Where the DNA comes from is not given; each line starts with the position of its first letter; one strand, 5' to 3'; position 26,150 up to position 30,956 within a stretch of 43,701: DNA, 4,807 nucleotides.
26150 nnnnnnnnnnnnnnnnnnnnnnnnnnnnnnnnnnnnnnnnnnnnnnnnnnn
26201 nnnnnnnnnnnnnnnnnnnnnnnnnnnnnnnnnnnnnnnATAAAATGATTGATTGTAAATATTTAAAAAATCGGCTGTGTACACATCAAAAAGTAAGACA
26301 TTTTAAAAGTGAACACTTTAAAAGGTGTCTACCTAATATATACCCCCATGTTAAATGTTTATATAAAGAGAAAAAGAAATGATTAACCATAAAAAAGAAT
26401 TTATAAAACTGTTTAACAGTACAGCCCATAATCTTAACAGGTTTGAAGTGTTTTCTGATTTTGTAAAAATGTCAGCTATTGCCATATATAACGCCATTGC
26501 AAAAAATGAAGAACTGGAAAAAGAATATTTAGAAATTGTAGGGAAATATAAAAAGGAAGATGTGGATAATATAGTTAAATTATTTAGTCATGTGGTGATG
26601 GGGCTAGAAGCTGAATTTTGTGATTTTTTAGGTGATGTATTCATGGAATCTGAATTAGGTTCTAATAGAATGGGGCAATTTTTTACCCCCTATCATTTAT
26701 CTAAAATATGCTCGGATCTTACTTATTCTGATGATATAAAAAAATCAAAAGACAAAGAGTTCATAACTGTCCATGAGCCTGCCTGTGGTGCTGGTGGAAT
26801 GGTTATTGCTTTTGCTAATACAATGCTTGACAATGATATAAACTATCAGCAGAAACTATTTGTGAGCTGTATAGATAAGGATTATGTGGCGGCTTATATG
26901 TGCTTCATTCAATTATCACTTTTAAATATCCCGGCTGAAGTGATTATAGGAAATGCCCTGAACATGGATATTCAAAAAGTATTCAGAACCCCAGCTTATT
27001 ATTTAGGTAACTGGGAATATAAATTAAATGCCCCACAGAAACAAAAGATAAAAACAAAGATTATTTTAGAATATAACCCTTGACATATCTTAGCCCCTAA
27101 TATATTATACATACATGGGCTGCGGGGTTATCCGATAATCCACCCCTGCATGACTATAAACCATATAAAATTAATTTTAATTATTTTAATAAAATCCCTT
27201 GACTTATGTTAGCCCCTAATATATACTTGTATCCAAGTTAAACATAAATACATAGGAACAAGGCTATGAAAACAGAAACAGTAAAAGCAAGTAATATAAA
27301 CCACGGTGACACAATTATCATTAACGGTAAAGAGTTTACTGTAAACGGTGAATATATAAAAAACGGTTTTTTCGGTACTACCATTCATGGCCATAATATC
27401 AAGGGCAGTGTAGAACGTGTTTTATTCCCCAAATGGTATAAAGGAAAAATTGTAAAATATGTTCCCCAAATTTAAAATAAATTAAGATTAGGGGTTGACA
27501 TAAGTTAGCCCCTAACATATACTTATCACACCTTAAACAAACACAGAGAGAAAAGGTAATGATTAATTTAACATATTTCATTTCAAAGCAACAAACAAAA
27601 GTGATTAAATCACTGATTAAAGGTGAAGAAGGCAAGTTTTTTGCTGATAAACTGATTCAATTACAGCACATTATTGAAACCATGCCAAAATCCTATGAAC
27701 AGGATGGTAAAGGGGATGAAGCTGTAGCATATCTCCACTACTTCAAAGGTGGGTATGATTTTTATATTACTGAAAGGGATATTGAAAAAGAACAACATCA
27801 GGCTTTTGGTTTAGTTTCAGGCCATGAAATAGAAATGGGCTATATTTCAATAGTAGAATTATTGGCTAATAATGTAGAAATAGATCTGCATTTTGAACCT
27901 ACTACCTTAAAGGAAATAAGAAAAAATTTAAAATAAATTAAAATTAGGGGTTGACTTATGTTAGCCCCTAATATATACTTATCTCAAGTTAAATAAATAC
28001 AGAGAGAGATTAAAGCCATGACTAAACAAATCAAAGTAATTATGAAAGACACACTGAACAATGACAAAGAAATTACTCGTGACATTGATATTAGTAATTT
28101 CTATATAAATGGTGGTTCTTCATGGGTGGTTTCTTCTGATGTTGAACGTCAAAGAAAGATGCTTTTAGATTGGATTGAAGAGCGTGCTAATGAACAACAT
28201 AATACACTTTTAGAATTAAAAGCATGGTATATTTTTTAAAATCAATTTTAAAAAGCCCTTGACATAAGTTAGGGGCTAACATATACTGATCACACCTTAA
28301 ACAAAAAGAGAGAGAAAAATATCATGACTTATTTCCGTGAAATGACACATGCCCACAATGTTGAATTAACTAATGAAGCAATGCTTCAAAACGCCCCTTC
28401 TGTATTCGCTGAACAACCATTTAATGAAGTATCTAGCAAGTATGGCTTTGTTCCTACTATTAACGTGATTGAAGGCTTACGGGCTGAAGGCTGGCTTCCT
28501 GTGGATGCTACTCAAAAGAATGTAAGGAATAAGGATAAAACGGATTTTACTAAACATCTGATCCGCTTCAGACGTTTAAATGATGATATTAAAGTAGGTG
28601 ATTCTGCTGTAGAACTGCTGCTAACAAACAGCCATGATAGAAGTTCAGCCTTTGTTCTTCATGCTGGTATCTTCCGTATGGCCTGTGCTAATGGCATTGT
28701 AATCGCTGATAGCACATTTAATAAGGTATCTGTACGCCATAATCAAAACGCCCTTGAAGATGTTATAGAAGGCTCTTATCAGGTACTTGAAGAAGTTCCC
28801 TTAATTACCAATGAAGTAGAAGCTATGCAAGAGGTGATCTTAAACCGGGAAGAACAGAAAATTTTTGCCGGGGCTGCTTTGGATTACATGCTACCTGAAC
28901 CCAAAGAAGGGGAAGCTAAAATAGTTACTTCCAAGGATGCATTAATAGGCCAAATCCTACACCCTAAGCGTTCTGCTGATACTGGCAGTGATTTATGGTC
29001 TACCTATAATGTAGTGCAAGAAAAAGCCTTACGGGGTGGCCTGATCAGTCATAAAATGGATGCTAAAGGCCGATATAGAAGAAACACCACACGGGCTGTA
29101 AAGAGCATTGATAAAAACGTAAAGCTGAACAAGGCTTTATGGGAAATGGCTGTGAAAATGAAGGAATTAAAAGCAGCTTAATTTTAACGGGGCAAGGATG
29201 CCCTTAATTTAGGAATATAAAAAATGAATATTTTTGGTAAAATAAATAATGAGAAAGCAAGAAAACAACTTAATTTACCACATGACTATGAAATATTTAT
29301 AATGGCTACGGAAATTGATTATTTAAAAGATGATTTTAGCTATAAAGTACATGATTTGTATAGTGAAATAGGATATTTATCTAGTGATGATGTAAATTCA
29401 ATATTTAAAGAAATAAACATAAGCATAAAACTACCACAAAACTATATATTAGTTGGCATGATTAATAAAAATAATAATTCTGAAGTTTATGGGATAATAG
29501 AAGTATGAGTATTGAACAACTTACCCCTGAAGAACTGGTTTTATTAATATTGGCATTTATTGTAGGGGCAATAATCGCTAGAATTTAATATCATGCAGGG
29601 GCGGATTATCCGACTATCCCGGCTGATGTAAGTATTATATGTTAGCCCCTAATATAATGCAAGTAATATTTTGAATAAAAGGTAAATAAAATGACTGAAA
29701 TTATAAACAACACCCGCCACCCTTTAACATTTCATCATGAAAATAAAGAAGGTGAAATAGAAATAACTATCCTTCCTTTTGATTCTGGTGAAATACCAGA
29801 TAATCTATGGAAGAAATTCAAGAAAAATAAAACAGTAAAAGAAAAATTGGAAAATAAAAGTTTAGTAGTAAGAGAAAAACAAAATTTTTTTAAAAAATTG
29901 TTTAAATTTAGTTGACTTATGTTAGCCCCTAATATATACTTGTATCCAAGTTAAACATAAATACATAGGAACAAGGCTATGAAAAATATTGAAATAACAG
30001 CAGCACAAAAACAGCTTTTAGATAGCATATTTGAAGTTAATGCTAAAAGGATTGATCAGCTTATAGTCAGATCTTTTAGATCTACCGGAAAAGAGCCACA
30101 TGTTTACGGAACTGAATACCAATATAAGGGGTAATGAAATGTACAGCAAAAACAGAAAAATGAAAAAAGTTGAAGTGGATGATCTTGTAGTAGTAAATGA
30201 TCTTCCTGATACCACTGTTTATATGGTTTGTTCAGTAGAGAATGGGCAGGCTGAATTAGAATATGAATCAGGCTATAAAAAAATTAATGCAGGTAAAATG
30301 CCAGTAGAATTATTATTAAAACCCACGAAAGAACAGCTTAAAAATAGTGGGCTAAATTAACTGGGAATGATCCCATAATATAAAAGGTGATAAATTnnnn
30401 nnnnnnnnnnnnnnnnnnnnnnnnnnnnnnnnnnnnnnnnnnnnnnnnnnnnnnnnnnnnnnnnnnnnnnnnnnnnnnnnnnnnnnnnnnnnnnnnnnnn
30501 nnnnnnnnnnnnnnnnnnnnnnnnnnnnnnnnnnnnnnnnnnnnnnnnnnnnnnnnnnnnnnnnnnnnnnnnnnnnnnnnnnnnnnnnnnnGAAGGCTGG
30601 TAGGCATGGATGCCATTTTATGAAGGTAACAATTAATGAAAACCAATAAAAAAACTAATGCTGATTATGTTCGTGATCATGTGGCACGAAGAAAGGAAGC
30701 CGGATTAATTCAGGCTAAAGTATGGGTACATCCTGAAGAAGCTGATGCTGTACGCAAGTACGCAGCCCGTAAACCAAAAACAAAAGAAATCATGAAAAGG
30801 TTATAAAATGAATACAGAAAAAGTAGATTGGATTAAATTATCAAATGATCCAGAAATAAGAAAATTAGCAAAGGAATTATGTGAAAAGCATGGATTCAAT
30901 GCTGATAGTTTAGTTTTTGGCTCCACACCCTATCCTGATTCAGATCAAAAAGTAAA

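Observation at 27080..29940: Seven copies of a promoter cassette with a quasi-palindromic spacer; one copy has the 13-mer exactly inverted, with compensatory upstream change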

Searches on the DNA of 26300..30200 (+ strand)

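Call 7: search_dna_similar(query=window:26300-30200:+, collection=phages, mode=near, max_rows=30)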
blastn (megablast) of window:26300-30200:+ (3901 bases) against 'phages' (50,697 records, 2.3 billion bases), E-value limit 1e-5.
No match.

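Call 79: search_dna_similar(query=window:27468-27558:+, collection=phages, mode=distant, max_evalue=1, max_rows=25)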
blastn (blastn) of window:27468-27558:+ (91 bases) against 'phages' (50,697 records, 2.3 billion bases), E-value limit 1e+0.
Records with a match: 105; places in all: 126; records where one place covers at least 80% of the query: 1.
Best place of each record, by identity: 90-95% 4; 80-90% 77; 60-80% 24.
By first word of the organism name: Enterococcus 69; Staphylococcus 15; Vibrio 4; Aeromonas 3; Escherichia 2; Pectobacterium 2; Cronobacter 2; Delftia 2; Erwinia 1; Xanthomonas 1; and 4 more.
By host as written in the record: Enterococcus faecalis 32; Staphylococcus aureus 5; Enterococcus sp. 4; Enterococcus faecalis ATCC 19433 4; Staphylococcus carnosus TM300 4; Enterococcus faecalis ATCC 29212 3; Enterococcus faecium 3; Enterococcus faecalis 5/5477 2; and 39 more.
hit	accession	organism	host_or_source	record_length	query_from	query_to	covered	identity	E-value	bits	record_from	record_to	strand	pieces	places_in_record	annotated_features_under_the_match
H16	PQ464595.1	Erwinia phage Kaldavass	Erwinia aphidicola W09_2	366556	10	87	86%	72.2%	8e-1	37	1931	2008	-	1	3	hypothetical protein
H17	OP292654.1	Xanthomonas phage XbC2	Xanthomonas vesicatoria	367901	10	73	70%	79.7%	1e-4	51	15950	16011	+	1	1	hypothetical protein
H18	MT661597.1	Enterococcus phage vB_EFaS_TV51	Enterococcus faecalis 5/5477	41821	1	63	69%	77.3%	2e-2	44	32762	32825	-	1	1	hypothetical protein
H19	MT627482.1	Enterococcus phage vB_EFaS_TV217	Enterococcus faecalis ATCC 29212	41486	1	63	69%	77.3%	2e-2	44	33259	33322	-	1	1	hypothetical protein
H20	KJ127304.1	Enterococcus phage AUEF3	Enterococcus faecalis 8413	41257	1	63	69%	77.3%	2e-2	44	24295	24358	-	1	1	hypothetical protein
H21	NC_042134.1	Enterococcus phage AUEF3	Enterococcus faecalis 8413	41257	1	63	69%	77.3%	2e-2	44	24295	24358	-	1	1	hypothetical protein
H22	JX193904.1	Enterococcus phage EfaCPT1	Enterococcus faecalis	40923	1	58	64%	83.6%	1e-5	54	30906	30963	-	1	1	hypothetical protein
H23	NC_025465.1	Enterococcus phage EfaCPT1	Enterococcus faecalis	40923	1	58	64%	83.6%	1e-5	54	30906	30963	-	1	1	hypothetical protein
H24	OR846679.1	Enterococcus phage Efs 1-1-1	Enterococcus faecalis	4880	1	58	64%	82.3%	2e-2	44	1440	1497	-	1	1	record has no annotation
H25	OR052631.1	Enteroccous phage Ef212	Enterococcus faecalis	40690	1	58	64%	82.3%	2e-2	44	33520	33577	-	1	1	hypothetical protein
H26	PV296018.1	Enterococcus phage fHoEfa03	Enterococcus faecalis #6467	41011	1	58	64%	82.0%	4e-4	49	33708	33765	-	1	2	hypothetical protein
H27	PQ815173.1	Enterococcus phage BUCT824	Enterococcus faecalis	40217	1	58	64%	82.0%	4e-4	49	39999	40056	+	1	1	hypothetical protein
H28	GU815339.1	Enterococcus phage EFRM31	Enterococcus faecalis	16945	1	58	64%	82.0%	4e-4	49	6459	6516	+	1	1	none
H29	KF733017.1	Enterococcus phage IME-EF4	Enterococcus sp.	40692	1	58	64%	82.0%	4e-4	49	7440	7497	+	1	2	hypothetical protein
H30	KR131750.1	Enterococcus phage Ec-ZZ2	Enterococcus faecium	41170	1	58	64%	82.0%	4e-4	49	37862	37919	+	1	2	hypothetical protein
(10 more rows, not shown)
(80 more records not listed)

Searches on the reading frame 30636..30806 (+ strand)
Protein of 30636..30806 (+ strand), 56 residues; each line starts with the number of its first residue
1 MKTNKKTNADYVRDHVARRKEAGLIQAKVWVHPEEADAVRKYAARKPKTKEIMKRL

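Call 41: search_protein_families(library=pfam, proteins=[window:30636-30806:+], max_evalue=0.05)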
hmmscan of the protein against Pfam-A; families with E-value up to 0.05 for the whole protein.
window:30636-30806:+ (56 aa): 0 families

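Call 50: search_protein_families(library=phrogs, proteins=[window:30636-30806:+], max_evalue=0.01)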
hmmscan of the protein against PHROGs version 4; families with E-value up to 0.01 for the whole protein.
window:30636-30806:+ (56 aa): 0 families

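Call 51: search_solved_structures(query=window:30636-30806:+, max_evalue=10, show_alignments=2)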
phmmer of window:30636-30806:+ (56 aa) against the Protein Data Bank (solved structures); distinct sequences matched with E-value up to 10: 1.
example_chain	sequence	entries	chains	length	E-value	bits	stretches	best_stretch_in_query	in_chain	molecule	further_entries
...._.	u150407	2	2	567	0.56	14.1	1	8-53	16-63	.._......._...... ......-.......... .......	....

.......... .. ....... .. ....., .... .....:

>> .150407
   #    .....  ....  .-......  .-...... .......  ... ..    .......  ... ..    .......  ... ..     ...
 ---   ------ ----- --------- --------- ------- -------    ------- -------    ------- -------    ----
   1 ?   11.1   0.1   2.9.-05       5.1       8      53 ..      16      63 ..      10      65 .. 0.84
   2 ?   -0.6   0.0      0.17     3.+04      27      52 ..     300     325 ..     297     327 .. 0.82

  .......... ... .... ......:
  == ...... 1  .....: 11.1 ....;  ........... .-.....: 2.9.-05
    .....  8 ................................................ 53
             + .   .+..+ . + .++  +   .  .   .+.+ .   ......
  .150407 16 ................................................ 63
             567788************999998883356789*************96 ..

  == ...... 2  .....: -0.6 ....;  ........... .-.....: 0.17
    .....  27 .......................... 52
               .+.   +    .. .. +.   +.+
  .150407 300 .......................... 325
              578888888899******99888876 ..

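Call 52: find_homologous_proteins(query=window:30636-30806:+, max_evalue=0.001)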
Query window:30636-30806:+ (56 aa): 7 proteins with E <= 0.001 among 7 candidates.
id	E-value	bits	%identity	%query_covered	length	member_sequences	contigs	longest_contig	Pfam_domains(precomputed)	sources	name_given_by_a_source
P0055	9.7e-29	114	100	100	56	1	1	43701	-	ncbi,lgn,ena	-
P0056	5.3e-20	87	84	88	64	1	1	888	PF10723.16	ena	-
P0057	2.8e-17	79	76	91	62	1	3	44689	-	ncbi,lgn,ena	-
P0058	3.0e-14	69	71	91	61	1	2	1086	PF10723.16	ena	-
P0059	7.4e-13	65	67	91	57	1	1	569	-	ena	-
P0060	1.0e-12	65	70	89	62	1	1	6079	-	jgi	-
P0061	8.3e-11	59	70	82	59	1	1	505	-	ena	-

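Call 56: search_protein_families(library=pfam, alignment_id=A3, max_evalue=1)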
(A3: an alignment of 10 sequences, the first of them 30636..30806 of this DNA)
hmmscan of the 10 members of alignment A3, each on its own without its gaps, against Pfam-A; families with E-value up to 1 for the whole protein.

A. member 1, window:30636-30806:+ (56 aa): 0 families

B. families by the number of members that match (of 10 scanned): 5 families
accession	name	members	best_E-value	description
PF06847.16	Arc_PepC_II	2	0.18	Archaeal Peptidase A24 C-terminus Type II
PF11455.13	MazE-like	1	0.0031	Antitoxin MazE-like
PF02108.21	FliH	1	0.051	Flagellar assembly protein FliH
PF16509.11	KORA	1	0.099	TrfB plasmid transcriptional repressor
PF08374.16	Protocadherin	1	0.38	Protocadherin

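Call 67: predict_structure(alignment_id=A4)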
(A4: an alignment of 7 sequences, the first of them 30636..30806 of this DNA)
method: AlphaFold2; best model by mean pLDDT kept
length: 56 residues; sequences in the alignment: 7
mean_pLDDT: 71.4   pTM: 0.39
mean pLDDT of the five models: 71.4, 70.1, 69.2, 67.0, 66.1
residues with pLDDT >= 90: 0; 70-90: 39; 50-70: 15; < 50: 2
segments of 3 or more residues with pLDDT < 50: none
pLDDT, mean of each block of 10 residues (from residue 1): 64 77 64 75 77 72
secondary structure, 60 per line:
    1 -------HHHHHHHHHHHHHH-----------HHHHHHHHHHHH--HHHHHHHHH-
elements in order: H8-21 H33-44 H47-55

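Call 76: fold_search(model_id=the predicted structure, library=pdb)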
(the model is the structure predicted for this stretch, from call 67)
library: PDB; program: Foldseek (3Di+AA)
matches with E <= 10: 0; with E <= 0.001: 0
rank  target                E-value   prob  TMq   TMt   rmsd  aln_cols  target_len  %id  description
